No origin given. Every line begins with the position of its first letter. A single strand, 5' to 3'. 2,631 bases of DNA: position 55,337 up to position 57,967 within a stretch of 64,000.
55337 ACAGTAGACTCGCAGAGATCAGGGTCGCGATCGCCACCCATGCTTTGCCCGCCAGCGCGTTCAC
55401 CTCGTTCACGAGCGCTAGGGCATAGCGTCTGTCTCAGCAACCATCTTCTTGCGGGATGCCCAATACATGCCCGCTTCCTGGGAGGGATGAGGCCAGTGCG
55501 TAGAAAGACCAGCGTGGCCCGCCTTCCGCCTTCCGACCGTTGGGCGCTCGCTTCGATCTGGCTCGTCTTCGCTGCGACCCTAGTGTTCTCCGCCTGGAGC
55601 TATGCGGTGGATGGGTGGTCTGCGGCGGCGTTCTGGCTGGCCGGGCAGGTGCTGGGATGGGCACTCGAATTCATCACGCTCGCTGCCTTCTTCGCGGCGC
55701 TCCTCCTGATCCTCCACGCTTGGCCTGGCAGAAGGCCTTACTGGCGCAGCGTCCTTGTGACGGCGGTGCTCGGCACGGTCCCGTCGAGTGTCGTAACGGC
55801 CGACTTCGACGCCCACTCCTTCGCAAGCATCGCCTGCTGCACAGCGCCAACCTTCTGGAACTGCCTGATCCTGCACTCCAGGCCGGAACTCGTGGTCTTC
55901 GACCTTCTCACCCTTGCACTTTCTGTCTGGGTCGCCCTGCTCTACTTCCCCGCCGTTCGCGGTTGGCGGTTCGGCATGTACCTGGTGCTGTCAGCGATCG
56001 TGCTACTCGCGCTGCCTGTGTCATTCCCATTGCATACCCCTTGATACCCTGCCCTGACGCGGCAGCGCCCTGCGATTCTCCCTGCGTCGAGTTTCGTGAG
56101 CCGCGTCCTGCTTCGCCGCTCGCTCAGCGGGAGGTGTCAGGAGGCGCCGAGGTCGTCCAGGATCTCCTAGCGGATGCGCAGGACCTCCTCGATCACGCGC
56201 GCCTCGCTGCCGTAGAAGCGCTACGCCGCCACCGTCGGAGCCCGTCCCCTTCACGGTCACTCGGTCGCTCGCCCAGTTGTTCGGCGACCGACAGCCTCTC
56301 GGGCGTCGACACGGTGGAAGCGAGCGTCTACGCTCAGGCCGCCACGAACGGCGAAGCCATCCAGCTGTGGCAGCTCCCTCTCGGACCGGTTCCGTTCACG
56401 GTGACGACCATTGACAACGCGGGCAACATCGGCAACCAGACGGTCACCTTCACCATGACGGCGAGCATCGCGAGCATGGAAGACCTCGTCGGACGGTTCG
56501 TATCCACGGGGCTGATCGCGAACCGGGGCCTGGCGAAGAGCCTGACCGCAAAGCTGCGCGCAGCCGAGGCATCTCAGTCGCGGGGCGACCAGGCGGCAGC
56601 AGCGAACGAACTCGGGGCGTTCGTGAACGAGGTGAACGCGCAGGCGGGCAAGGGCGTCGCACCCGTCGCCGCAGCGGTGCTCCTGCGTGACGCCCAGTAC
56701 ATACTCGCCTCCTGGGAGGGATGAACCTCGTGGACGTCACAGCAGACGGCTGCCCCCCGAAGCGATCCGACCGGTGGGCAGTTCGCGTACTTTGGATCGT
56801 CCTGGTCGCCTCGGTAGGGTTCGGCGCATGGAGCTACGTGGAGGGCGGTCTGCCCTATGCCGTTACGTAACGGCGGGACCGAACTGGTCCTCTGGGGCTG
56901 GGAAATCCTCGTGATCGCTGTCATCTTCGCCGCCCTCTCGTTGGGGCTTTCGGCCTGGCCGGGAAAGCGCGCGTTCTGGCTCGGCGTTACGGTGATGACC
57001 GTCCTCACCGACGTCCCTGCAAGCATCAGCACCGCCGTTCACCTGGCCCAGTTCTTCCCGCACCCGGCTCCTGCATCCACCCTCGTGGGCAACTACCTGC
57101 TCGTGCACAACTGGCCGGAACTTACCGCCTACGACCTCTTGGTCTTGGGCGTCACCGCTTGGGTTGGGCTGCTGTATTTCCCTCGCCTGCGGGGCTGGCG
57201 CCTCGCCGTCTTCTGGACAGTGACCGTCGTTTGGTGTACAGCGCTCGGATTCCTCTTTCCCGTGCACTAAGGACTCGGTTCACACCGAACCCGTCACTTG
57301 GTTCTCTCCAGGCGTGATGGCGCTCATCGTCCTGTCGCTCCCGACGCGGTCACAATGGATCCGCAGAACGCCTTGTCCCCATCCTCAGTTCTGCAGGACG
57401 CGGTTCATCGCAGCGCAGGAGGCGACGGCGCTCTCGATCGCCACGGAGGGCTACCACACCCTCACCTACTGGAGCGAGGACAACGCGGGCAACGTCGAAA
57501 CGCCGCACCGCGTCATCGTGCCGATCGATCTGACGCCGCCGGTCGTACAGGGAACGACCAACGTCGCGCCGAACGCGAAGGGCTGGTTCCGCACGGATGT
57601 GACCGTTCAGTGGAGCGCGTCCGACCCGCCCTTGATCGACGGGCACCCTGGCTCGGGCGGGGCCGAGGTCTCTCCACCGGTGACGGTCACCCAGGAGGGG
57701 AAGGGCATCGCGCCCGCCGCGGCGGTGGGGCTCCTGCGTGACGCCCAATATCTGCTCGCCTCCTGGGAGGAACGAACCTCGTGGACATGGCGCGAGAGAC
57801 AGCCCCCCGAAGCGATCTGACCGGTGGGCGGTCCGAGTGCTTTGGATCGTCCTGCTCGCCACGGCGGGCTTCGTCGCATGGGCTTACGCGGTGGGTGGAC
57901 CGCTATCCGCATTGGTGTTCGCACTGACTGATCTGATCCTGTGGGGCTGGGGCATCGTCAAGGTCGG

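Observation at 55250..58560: Degenerate tandem array of [Ig-like/helical-domain ORF fragment + small membrane protein] cassettes with a conserved coupling junction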

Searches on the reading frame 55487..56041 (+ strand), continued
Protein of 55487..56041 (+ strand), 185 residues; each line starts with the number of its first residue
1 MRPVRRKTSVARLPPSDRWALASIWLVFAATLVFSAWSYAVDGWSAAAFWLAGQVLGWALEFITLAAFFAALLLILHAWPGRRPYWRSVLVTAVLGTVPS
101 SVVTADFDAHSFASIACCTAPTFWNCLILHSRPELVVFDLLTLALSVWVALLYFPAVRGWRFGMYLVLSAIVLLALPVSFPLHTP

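Call 102: find_encoding_contigs(protein=P0023, flank=10000, max_places=3)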
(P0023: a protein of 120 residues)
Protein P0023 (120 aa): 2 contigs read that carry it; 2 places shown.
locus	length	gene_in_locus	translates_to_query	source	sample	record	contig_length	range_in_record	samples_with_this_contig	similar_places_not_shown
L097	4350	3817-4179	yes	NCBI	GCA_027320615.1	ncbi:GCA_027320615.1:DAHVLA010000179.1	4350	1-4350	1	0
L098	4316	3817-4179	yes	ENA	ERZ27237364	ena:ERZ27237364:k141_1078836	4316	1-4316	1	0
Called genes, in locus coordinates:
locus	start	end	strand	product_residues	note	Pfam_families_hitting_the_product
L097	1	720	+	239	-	?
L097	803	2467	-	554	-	PF00501:AMP-binding, PF13193:AMP-binding_C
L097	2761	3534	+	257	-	PF00106:adh_short, PF01370:Epimerase (weak), PF08659:KR, PF13561:adh_short_C2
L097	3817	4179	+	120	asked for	-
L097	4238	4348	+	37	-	?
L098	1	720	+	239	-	?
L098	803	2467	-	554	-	PF00501:AMP-binding, PF13193:AMP-binding_C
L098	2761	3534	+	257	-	PF00106:adh_short, PF01370:Epimerase (weak), PF08659:KR, PF13561:adh_short_C2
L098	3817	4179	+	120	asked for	-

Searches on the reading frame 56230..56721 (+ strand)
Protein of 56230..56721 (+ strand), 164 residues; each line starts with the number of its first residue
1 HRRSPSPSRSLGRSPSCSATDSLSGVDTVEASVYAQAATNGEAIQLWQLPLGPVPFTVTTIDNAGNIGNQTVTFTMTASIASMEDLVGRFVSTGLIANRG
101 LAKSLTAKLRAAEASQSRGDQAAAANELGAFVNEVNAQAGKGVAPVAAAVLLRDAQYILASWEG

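Call 11: search_protein_families(library=pfam, proteins=[window:56230-56721:+], max_evalue=1)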
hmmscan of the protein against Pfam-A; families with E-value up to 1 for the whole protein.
window:56230-56721:+ (164 aa): 2 families
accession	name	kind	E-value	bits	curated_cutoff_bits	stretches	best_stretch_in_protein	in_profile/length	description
PF22888.1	FIMAH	-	2.1e-15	57.5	24.8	1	80-160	1-81/81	FIMAH domain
PF09718.15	Tape_meas_lam_C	-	0.0096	16.4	23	1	62-110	16-63/76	Lambda phage tail tape-measure protein (Tape_meas_lam_C)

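Call 12: search_protein_families(library=ncbifam, proteins=[window:56230-56721:+], max_evalue=1)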
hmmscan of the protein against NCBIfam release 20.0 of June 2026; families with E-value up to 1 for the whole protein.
window:56230-56721:+ (164 aa): 1 family
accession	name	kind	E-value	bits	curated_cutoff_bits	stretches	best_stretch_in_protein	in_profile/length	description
NF047446.1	barrel_OmpL47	domain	3.3e-06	27.5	40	1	16-75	8-67/68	OmpL47-type beta-barrel domain-containing protein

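Call 29: find_homologous_proteins(query=window:56290-56721:+, max_evalue=0.00001)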
Query window:56290-56721:+ (144 aa): 14 proteins with E <= 0.00001 among 335 candidates.
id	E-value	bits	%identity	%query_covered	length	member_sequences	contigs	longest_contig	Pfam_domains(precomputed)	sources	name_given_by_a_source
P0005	3.0e-82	291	100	100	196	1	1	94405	PF22888.2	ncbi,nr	ncbi:MAG: hypothetical protein M0Z66_04795 [Thermaerobacter sp.]|nr:hypothetical protein [Thermaerob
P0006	2.9e-77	275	99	94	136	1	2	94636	PF22888.2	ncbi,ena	-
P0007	7.1e-59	216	73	100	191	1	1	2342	PF22888.2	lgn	-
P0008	1.8e-57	211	76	100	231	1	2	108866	PF22888.2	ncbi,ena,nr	ncbi:MAG: hypothetical protein M0Z66_16710 [Thermaerobacter sp.]|nr:hypothetical protein [Thermaerob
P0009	3.4e-57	210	73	99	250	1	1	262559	PF17957.8,PF22888.2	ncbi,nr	ncbi:MAG: hypothetical protein M0Z66_03970 [Thermaerobacter sp.]|nr:hypothetical protein [Thermaerob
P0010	1.4e-49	186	76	84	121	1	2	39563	PF22888.2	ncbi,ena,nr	ncbi:MAG: hypothetical protein M0Z66_07970 [Thermaerobacter sp.]|nr:hypothetical protein [Thermaerob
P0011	5.3e-31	126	68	65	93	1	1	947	PF22888.2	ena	-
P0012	4.9e-17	80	41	97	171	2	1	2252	PF22888.2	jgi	jgi:hypothetical protein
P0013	7.2e-17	80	42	97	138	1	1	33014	PF22888.2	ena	-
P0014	2.6e-14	72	42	96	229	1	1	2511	PF19077.7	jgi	jgi:hypothetical protein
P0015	4.6e-14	71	42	87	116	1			-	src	-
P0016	8.0e-13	67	40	97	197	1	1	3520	PF22888.2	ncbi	ncbi:hypothetical protein AB4Z22_11355, partial [Paenibacillus sp. TAF58]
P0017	1.8e-12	66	44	85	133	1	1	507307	PF22888.2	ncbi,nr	ncbi:hypothetical protein LIT25_26660 (plasmid) [Bacillus sp. F19]|nr:hypothetical protein LIT25_266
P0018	8.2e-11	60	48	71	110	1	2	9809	PF22888.2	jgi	jgi:hypothetical protein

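Call 30: find_encoding_contigs(protein=P0008, flank=10000, max_places=3)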
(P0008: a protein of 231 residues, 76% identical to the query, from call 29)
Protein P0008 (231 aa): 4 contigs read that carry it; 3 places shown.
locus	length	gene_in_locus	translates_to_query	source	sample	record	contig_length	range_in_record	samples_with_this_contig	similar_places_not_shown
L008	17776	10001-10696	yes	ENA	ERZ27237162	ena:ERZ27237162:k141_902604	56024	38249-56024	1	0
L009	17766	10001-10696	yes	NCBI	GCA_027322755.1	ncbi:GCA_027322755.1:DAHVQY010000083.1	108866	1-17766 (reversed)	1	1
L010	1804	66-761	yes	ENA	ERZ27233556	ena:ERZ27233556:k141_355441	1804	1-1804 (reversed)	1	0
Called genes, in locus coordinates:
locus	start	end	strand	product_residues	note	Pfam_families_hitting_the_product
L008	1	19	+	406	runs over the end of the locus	PF14072:DndB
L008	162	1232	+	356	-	PF01844:HNH, PF14279:HNH_5, PF11969:DcpS_C, PF01230:HIT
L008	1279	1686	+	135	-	-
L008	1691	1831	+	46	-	-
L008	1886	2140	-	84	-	-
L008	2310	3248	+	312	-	-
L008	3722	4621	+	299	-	PF13391:HNH_2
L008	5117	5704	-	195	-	PF04471:Mrr_cat, PF22722:NA-iREase1, PF13156:Mrr_cat_2 (weak)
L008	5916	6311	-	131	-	-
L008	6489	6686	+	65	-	-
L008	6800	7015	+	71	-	-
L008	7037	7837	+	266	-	-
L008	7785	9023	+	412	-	PF01935:DUF87 (weak)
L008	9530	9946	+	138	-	PF19077:Big_13 (faint)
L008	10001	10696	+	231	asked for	PF22888:FIMAH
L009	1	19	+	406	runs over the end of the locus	PF14072:DndB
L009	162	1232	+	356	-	PF01844:HNH, PF14279:HNH_5, PF11969:DcpS_C, PF01230:HIT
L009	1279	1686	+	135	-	-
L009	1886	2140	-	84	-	-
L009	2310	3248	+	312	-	-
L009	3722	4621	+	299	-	PF13391:HNH_2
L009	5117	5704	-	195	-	PF04471:Mrr_cat, PF22722:NA-iREase1, PF13156:Mrr_cat_2 (weak)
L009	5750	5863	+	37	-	-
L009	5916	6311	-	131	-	-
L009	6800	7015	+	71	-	-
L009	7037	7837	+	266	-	-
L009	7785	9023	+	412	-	PF01935:DUF87 (weak)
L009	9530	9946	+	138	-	PF19077:Big_13 (faint)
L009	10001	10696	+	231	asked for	PF22888:FIMAH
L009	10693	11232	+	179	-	-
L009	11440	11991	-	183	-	PF13560:HTH_31 (weak), PF01381:HTH_3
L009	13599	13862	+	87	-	PF02604:PhdYeFM_antitox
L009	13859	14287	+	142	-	PF01850:PIN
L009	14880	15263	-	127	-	PF01850:PIN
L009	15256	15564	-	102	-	-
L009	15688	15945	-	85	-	-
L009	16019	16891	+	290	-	PF00872:Transposase_mut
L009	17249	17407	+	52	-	-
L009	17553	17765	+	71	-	?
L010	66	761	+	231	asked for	PF22888:FIMAH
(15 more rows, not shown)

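Call 31: find_encoding_contigs(protein=P0009, flank=10000, max_places=3)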
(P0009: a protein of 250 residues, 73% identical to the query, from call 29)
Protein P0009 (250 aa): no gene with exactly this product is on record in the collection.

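Call 32: find_encoding_contigs(protein=P0010, flank=10000, max_places=3)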
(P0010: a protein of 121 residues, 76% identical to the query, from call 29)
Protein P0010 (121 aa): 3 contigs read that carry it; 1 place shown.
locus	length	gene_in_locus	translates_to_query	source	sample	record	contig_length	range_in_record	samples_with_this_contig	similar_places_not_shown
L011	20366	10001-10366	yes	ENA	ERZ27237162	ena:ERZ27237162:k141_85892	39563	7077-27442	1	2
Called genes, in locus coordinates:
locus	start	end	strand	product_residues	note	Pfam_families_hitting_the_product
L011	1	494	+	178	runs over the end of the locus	-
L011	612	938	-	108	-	-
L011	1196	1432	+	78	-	PF11225:DUF3024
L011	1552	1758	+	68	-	-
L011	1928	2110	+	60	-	-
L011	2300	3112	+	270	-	PF02661:Fic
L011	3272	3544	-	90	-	-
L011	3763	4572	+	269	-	-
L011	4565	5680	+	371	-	PF10923:BrxC_BrxD, PF13191:AAA_16 (weak)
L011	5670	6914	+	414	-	PF10923:BrxC_BrxD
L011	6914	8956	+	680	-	PF20442:BrxL_N, PF13337:BrxL_ATPase, PF05362:Lon_C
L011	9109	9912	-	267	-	-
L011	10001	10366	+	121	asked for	PF22888:FIMAH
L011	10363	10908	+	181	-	-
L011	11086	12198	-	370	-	PF14104:DUF4277, PF01609:DDE_Tnp_1 (faint)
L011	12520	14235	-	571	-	PF00890:FAD_binding_2 (faint), PF01266:DAO (faint), PF21162:ETFQO_UQ-bd, PF05187:Fer4_ETF_QO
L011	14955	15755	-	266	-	PF00378:ECH_1, PF16113:ECH_2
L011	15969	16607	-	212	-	-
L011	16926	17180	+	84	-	PF01206:TusA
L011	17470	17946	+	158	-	PF13686:DrsE_2, PF02635:DsrE (weak)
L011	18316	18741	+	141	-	PF02662:FlpD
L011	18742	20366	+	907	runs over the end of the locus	PF00890:FAD_binding_2 (weak), PF07992:Pyr_redox_2 (weak), PF12831:FAD_oxidored (weak), PF14691:Fer4_20, PF01266:DAO (weak), PF07992:Pyr_redox_2, PF13450:NAD_binding_8, PF00070:Pyr_redox (weak), +9 more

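Call 57: search_protein_families(library=padloc, proteins=[L009:10693-11229:+, L011:10363-10905:+, P0009], max_evalue=0.1)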
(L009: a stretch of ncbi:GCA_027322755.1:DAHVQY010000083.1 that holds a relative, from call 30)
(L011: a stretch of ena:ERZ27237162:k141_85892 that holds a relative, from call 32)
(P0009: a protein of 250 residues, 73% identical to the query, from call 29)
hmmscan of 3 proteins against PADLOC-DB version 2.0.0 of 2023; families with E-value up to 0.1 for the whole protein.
L009:10693-11229:+ (179 aa): 0 families

L011:10363-10905:+ (181 aa): 0 families

P0009 (250 aa): 0 families

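Call 58: search_protein_families(library=phrogs, proteins=[L009:10693-11229:+, L011:10363-10905:+, P0009], max_evalue=0.1)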
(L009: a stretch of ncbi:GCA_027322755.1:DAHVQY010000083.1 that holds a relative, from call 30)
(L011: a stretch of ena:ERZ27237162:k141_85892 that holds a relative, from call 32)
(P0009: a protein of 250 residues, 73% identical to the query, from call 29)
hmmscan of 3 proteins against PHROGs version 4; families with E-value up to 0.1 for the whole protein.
L009:10693-11229:+ (179 aa): 0 families

L011:10363-10905:+ (181 aa): 0 families

P0009 (250 aa): 0 families

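Call 86: search_dna_similar(query=P0009, collection=phages, mode=protein, max_evalue=0.001, max_rows=10)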
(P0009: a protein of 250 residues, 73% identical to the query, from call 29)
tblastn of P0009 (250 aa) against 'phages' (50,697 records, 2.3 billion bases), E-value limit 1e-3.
Records with a match: 1; places in all: 1; records where one place covers at least 80% of the query: 1.
Best place of each record, by identity: <60% 1.
By first word of the organism name: Bacteriophage 1.
By host as written in the record: - 1.
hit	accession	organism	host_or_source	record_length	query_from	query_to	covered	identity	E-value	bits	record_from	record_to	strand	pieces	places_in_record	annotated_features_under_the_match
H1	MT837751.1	Bacteriophage sp.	human fecal samples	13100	12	247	94%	36.5%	5e-27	114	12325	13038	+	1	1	record has no annotation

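Call 87: search_dna_similar(query=P0009, collection=plasmids, mode=protein, max_evalue=0.001, max_rows=10)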
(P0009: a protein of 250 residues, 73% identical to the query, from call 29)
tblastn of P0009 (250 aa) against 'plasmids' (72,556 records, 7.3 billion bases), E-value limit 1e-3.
Records with a match: 13; places in all: 19; records where one place covers at least 80% of the query: 7.
Best place of each record, by identity: <60% 13.
By first word of the organism name: Streptomyces 3; Paenibacillus 2; Embleya 2; Nonomuraea 1; Bacillus 1; Euzebya 1; Miltoncostaea 1; Deinococcus 1; Arthrobacter 1.
By predicted mobility (MOB-suite, as given by PLSDB): non-mobilizable 12; mobilizable 1.
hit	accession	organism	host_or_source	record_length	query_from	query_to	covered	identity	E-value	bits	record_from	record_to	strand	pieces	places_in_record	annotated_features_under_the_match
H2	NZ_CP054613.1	Paenibacillus cellulosilyticus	cell culture,soil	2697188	11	247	95%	41.8%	1e-39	152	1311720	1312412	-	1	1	none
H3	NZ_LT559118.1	Nonomuraea gerenzanensis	-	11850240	11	247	95%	34.8%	2e-21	100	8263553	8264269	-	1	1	none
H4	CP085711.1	Bacillus sp. F19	single cell,soil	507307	37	246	84%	38.2%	2e-22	102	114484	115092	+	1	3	hypothetical protein | carbohydrate-binding protein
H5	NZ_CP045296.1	Paenibacillus cellulositrophicus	cell culture,Thai soil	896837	13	240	91%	32.8%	3e-11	70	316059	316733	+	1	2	PQQ-binding-like beta-propeller repeat protein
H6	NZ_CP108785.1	Embleya sp. NBC_00888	-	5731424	8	246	96%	29.1%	1e-14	80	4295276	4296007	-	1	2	none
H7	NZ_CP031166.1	Euzebya pacifica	-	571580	1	225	90%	29.9%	3e-11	70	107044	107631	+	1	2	Ig domain-containing protein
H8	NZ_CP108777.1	Embleya sp. NBC_00896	-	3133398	45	246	81%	30.9%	4e-15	82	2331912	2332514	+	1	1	none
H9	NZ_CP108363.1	Streptomyces sp. NBC_01343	-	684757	8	163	62%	38.6%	7e-11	69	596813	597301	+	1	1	hypothetical protein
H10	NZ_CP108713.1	Streptomyces sp. NBC_01001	-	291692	8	170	65%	35.5%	2e-9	64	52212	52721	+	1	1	IPT/TIG domain-containing protein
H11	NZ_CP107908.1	Streptomyces sp. NBC_00454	-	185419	8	170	65%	33.3%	7e-9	63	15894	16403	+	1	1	IPT/TIG domain-containing protein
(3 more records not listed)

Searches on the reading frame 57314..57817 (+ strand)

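Call 11: search_protein_families(library=pfam, proteins=[window:57314-57817:+], max_evalue=1)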
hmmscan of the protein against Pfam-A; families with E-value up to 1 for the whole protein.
window:57314-57817:+ (168 aa): 2 families
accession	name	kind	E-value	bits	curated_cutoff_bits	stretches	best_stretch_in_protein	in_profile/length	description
PF19077.6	Big_13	-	0.074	14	27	1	43-72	72-101/102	Bacterial Ig-like domain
PF02494.22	HYR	-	0.093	13.5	21.7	0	44-62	55-73/81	HYR domain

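Call 12: search_protein_families(library=ncbifam, proteins=[window:57314-57817:+], max_evalue=1)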
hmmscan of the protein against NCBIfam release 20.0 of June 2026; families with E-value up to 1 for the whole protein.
window:57314-57817:+ (168 aa): 2 families
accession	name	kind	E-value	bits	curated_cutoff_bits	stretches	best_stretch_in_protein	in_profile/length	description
NF047446.1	barrel_OmpL47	domain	3.9e-07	30.4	40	1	36-69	32-66/68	OmpL47-type beta-barrel domain-containing protein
NF047441.1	Lepto_OmpL47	equivalog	4.4e-05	23.2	250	1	38-79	105-146/336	multi-beta-barrel domain surface protein OmpL47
